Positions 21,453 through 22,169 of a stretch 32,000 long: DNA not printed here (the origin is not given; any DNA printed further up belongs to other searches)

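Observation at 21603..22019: An uncharacterised DUF3830/cyclophilin-like gene sits immediately downstream of allC, where the ureidoglycine/ureidoglycolate steps are missing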

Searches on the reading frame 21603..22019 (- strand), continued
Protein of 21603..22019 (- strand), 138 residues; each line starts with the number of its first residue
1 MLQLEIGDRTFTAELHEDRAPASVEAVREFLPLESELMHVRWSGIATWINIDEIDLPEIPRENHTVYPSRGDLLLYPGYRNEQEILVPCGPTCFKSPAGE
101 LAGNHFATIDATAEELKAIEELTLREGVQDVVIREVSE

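Call 84: list_cluster_members(proteins=[window:21603-22019:-, window:22046-23365:-])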
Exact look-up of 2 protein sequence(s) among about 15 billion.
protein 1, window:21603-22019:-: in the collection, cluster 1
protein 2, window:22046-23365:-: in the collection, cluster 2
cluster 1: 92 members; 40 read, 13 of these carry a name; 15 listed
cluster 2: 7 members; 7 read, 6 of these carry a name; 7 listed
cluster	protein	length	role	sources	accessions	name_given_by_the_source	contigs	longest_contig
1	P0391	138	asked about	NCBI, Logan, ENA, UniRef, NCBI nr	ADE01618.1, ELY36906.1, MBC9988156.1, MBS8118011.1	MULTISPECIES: DUF3830 family protein [Haloferax] | DUF3830 family protein n=3 Tax=Haloferax volcanii TaxID=2246 RepID=A0A384LLX1_HALVD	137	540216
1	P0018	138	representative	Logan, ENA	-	-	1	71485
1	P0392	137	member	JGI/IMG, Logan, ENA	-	hypothetical protein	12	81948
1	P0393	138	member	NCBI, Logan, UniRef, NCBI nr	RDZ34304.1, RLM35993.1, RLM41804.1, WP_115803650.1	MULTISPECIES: DUF3830 family protein [unclassified Haloferax] | DUF3830 family protein n=1 Tax=Haloferax sp. Atlit-48N TaxID=2077198 ...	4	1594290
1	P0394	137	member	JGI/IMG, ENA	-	hypothetical protein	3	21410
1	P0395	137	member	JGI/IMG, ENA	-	hypothetical protein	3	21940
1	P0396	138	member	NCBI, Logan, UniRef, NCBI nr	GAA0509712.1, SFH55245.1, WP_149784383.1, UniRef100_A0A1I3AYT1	Protein of unknown function [Halorubrum aquaticum] | Cyclophilin-like superfamily protein n=1 Tax=Halorubrum aquaticum TaxID=387340 ... | DUF3830 family protein [Halorubrum aquaticum]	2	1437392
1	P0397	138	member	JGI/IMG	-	hypothetical protein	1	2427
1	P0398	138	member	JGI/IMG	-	hypothetical protein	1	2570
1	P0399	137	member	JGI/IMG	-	hypothetical protein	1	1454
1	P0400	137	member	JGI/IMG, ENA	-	hypothetical protein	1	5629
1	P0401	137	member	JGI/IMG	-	hypothetical protein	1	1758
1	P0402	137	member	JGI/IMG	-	hypothetical protein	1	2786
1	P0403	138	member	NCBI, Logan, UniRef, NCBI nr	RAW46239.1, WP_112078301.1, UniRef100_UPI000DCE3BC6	DUF3830 domain-containing protein [Halorubrum sp. 48-1-W] | DUF3830 family protein n=1 Tax=Halorubrum sp. 48-1-W TaxID=2249761 RepID=UPI000DCE3BC6 | DUF3830 family protein [Halorubrum sp. 48-1-W]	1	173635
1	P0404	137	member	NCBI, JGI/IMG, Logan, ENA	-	-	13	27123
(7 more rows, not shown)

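Call 95: search_protein_families(library=ncbifam, proteins=[L095:7139-8056:+, L095:8179-8901:-, L055:8940-9935:+, L095:4028-5440:+, L092:5695-7110:+], max_evalue=0.00001)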
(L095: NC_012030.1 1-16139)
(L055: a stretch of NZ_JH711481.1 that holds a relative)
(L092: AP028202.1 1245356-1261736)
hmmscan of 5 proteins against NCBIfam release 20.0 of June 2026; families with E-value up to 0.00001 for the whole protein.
L095:7139-8056:+ (305 aa): 21 families
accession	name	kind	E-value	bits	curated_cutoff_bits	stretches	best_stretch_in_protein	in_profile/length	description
NF041369.1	Dhydh_Halo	equivalog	1.8e-61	208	400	1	23-301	18-293/305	D-2-hydroxyacid dehydrogenase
TIGR01327.1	PGDH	equivalog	3.3e-35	121.9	454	1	54-288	50-286/525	phosphoglycerate dehydrogenase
NF009714.1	PRK13243.1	equivalog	6.7e-34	117.7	455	1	54-287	55-297/332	glyoxylate reductase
NF005069.0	PRK06487.1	equivalog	4.2e-33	114.8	448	1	21-295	22-303/320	2-hydroxyacid dehydrogenase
NF005750.0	PRK07574.1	equivalog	1.2e-32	113.4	329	1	67-290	115-344/386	NAD-dependent formate dehydrogenase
NF011938.0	PRK15409.1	equivalog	2.1e-30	105.8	492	1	43-286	41-292/324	glyoxylate/hydroxypyruvate reductase GhrB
NF008759.0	PRK11790.1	equivalog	2.2e-27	95.8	404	1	55-286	65-300/410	phosphoglycerate dehydrogenase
NF005387.0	PRK06932.1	equivalog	2.4e-26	92.5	492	1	42-281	41-288/314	2-hydroxyacid dehydrogenase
NF006263.0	PRK08410.1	equivalog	2.9e-25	89.3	389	1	41-282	38-286/311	D-2-hydroxyacid dehydrogenase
NF000492.1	vanH_gen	exception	6.3e-24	84.6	540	1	74-282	74-290/312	D-lactate dehydrogenase VanH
NF001309.0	PRK00257.1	equivalog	4.2e-21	75.3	434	1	55-294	48-269/379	4-phosphoerythronate dehydrogenase PdxB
NF005027.0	PRK06436.1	equivalog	1.3e-17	63.8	261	1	69-283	52-260/303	2-hydroxyacid dehydrogenase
NF000128.1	vanH-Sc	exception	2.2e-17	63.2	650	1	74-260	84-275/337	D-lactate dehydrogenase VanH-Sc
NF000004.1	vanH-D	exception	1.7e-16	60.2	550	1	126-260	133-261/323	D-lactate dehydrogenase VanH-D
NF006374.0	PRK08605.1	subfamily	1.9e-16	60.1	356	1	73-258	76-264/332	D-lactate dehydrogenase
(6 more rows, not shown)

L095:8179-8901:- (240 aa): 6 families
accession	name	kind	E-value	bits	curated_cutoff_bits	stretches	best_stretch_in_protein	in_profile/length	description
TIGR02303.1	HpaG-C-term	equivalog_domain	3.8e-38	131.3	276.4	1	3-234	2-243/245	4-hydroxyphenylacetate degradation bifunctional isomerase/decarboxylase, C-terminal subunit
NF011750.0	PRK15203.1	equivalog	8e-26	90.8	811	1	38-233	219-422/429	4-hydroxyphenylacetate degradation bifunctional isomerase/decarboxylase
NF009399.0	PRK12764.1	equivalog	9.3e-26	90.9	444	1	39-228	19-214/501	fumarylacetoacetate hydrolase family protein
NF053535.1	DhyDRhmHlse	equivalog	3.7e-25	88.8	500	1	44-233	73-278/284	2,4-didehydro-3-deoxy-L-rhamnonate hydrolase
NF007967.0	PRK10691.1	equivalog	5.5e-25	88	201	1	42-225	17-211/219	fumarylacetoacetate hydrolase family protein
TIGR02305.1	HpaG-N-term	equivalog_domain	6.5e-24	84.6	228.65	1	53-233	19-205/205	4-hydroxyphenylacetate degradation bifunctional isomerase/decarboxylase, N-terminal subunit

L055:8940-9935:+ (331 aa): 17 families
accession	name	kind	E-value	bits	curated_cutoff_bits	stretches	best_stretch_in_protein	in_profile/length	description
TIGR00670.1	asp_carb_tr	equivalog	2e-64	217.6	236.95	1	20-329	1-303/304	aspartate carbamoyltransferase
NF002032.1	PRK00856.1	equivalog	4.1e-57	193.6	263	1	20-328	1-296/297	aspartate carbamoyltransferase catalytic subunit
NF008853.0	PRK11891.1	equivalog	2.2e-46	158.3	560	1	20-331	89-400/430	aspartate carbamoyltransferase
NF006046.0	PRK08192.1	equivalog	5e-43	147.6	512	1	18-330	5-318/339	aspartate carbamoyltransferase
NF001986.0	PRK00779.1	subfamily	3.3e-36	125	306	1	19-297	5-271/307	ornithine carbamoyltransferase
TIGR00658.1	orni_carb_tr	equivalog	4.3e-35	121.4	280.85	1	20-297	1-270/304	ornithine carbamoyltransferase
TIGR04384.1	putr_carbamoyl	exception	7.8e-28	97.5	500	1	21-295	1-272/330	putrescine carbamoyltransferase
NF011380.0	PRK14805.1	equivalog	4.6e-23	81.7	421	1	20-212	2-188/302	ornithine carbamoyltransferase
NF010387.0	PRK13814.1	equivalog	1.5e-17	63.5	660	1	49-196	38-184/310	aspartate carbamoyltransferase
NF003286.0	PRK04284.1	subfamily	5.6e-17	61.8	515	1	19-292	6-275/332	ornithine carbamoyltransferase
NF003384.0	PRK04523.1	equivalog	1.7e-14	53.6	288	1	20-205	4-209/336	N-acetylornithine carbamoyltransferase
NF009916.0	PRK13376.1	equivalog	2.2e-14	52.9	800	1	16-196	4-201/525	bifunctional aspartate carbamoyltransferase catalytic subunit/aspartate carbamoyltransferase regulatory subunit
NF009213.0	PRK12562.1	subfamily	1e-13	51.4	559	1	19-189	6-175/334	ornithine carbamoyltransferase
NF002470.0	PRK01713.1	equivalog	4.6e-12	46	545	1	23-203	11-189/334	ornithine carbamoyltransferase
NF011379.0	PRK14804.1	equivalog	1.1e-09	37.8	373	1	20-159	7-142/311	ornithine carbamoyltransferase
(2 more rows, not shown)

L095:4028-5440:+ (470 aa): 45 families (the best 25 are shown)
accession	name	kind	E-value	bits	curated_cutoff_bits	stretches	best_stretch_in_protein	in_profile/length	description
TIGR02033.1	D-hydantoinase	equivalog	3.4e-88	296.6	393.25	1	7-456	3-452/454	dihydropyrimidinase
TIGR03178.1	allantoinase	equivalog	8.5e-86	288.5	357.85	1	7-449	4-433/441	allantoinase AllB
NF009941.0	PRK13404.1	subfamily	1.1e-73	248.6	647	1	3-462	4-465/478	dihydropyrimidinase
NF004839.0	PRK06189.1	equivalog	5.6e-72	242.8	631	1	2-453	2-442/451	allantoinase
NF005960.0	PRK08044.1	equivalog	4.4e-71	239.9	688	1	1-455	1-447/453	allantoinase AllB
NF058538.1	ergo_util_ErtD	equivalog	2e-67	227.9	600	1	7-455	4-443/446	hydantoin-5-propionate amidohydrolase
NF058539.1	ergo_uti2_ErtD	equivalog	2.2e-65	221.3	650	1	6-456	4-445/449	hydantoin-5-propionate amidohydrolase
NF002668.0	PRK02382.1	equivalog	2.6e-62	211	452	1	21-458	14-428/436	dihydroorotase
TIGR00857.1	pyrC_multi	subfamily_domain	1.7e-60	205.1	279.05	1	20-443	5-411/412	dihydroorotase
NF006559.0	PRK09060.1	equivalog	1.8e-55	188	482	1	2-448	4-429/444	dihydroorotase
NF005751.0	PRK07575.1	equivalog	8e-48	163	529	1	16-449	16-427/440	dihydroorotase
NF006836.0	PRK09357.1-1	equivalog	5.8e-47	160.4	538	1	22-443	18-426/432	dihydroorotase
NF006837.0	PRK09357.1-2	equivalog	1.8e-45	155.3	575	1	22-441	20-422/428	dihydroorotase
NF006839.0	PRK09357.1-4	equivalog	1.6e-42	145.6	576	1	24-440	23-419/422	dihydroorotase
NF003271.0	PRK04250.1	equivalog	6.2e-40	137.1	405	1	7-454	5-400/407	dihydroorotase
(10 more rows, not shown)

L092:5695-7110:+ (471 aa): 47 families (the best 25 are shown)
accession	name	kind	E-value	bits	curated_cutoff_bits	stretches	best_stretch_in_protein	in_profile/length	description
NF009941.0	PRK13404.1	subfamily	9.2e-230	763.2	647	1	4-467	3-465/478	dihydropyrimidinase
TIGR02033.1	D-hydantoinase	equivalog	2.2e-162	541.1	393.25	1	8-462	2-453/454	dihydropyrimidinase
NF004839.0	PRK06189.1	equivalog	2.4e-75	253.9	631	1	4-454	2-440/451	allantoinase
TIGR03178.1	allantoinase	equivalog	7.9e-75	252.3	357.85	1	6-460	1-438/441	allantoinase AllB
NF006559.0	PRK09060.1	equivalog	3.6e-70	236.5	482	1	1-457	1-434/444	dihydroorotase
NF002668.0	PRK02382.1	equivalog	1.3e-67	228.4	452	1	9-462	8-427/436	dihydroorotase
NF058539.1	ergo_uti2_ErtD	equivalog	1e-65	222.4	650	1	5-462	2-446/449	hydantoin-5-propionate amidohydrolase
NF005751.0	PRK07575.1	equivalog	1.5e-57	195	529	1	6-456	4-431/440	dihydroorotase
TIGR00857.1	pyrC_multi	subfamily_domain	1.7e-57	195.3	279.05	1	20-446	3-410/412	dihydroorotase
NF005960.0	PRK08044.1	equivalog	5.5e-57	193.5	688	1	5-461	3-448/453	allantoinase AllB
NF058538.1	ergo_util_ErtD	equivalog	1.6e-51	175.6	600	1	6-461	2-444/446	hydantoin-5-propionate amidohydrolase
NF003271.0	PRK04250.1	equivalog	2.5e-46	158.1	405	1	6-456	3-399/407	dihydroorotase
NF006688.0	PRK09236.1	equivalog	3.1e-45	154.8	535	1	6-453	3-434/444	dihydroorotase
NF006836.0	PRK09357.1-1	equivalog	2.1e-44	152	538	1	7-450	4-429/432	dihydroorotase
NF006839.0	PRK09357.1-4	equivalog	1.9e-43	148.6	576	1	7-444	2-419/422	dihydroorotase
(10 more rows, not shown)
